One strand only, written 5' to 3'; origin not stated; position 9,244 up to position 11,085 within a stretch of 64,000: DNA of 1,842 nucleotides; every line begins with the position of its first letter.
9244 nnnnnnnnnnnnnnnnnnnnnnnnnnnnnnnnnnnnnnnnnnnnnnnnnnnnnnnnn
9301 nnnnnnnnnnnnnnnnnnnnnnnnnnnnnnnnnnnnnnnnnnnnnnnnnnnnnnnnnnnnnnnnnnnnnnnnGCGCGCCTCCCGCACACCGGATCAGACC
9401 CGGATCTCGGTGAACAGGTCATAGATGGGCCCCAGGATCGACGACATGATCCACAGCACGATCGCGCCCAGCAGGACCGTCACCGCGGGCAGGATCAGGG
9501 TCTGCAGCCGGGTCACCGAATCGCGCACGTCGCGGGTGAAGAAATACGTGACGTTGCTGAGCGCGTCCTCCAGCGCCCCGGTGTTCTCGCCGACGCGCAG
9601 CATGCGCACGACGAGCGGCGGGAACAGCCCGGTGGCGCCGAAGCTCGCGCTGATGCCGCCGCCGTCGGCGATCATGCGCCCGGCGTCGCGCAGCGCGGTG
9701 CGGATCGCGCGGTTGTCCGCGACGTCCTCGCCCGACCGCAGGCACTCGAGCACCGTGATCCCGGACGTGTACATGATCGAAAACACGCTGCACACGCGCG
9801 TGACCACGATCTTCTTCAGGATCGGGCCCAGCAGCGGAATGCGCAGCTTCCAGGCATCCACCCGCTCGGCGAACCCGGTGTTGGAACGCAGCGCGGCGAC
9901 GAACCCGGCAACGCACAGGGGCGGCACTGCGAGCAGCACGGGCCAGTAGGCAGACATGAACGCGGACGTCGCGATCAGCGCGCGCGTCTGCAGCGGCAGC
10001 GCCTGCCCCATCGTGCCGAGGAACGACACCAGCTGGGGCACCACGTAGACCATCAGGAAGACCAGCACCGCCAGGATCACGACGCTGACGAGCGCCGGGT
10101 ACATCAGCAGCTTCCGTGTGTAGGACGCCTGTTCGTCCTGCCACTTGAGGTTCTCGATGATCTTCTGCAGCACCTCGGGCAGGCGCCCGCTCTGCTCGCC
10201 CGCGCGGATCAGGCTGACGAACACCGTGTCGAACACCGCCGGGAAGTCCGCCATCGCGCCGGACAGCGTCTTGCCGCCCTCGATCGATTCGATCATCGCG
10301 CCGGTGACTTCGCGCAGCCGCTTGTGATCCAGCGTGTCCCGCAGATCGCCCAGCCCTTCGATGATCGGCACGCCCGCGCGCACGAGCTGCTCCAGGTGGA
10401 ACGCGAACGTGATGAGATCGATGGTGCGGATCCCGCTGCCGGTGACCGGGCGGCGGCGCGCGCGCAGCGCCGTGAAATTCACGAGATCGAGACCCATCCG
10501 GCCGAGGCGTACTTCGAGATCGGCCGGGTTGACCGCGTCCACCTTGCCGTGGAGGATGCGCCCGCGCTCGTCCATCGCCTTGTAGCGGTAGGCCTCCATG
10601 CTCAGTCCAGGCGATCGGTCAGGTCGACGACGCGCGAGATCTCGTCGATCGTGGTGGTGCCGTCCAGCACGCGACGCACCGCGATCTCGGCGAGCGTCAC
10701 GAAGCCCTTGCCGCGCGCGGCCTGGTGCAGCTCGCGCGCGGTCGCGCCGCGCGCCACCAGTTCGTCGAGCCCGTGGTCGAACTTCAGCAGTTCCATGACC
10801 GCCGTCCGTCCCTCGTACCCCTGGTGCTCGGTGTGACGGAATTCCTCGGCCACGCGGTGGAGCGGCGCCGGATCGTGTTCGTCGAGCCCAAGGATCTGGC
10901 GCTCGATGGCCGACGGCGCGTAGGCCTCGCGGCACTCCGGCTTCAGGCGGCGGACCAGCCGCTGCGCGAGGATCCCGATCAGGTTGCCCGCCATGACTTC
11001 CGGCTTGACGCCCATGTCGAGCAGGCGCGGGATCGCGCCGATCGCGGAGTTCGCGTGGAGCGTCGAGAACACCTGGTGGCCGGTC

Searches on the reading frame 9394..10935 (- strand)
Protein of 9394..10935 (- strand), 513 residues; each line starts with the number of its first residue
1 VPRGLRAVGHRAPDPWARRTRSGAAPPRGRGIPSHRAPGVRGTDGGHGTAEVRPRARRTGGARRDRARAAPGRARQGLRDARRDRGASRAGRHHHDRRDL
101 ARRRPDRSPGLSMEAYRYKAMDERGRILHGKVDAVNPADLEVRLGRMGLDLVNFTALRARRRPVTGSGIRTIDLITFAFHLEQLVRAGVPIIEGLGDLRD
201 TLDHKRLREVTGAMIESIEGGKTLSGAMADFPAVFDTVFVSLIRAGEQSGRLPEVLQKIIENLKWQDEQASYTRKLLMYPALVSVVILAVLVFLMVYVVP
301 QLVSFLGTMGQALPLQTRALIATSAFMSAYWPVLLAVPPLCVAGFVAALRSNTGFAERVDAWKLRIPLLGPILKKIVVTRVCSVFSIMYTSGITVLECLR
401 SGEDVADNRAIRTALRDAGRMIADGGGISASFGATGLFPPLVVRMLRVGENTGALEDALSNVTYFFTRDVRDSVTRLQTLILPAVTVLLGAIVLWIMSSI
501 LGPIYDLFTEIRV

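Call 43: search_protein_families(library=pfam, proteins=[window:9394-10935:-], max_evalue=0.001)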
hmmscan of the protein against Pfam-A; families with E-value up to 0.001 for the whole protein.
window:9394-10935:- (513 aa): 1 family
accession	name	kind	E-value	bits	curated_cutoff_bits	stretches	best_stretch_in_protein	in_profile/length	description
PF00482.28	T2SSF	-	3.4e-45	153.5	25.2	2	183-300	7-125/125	Type II secretion system (T2SS), protein F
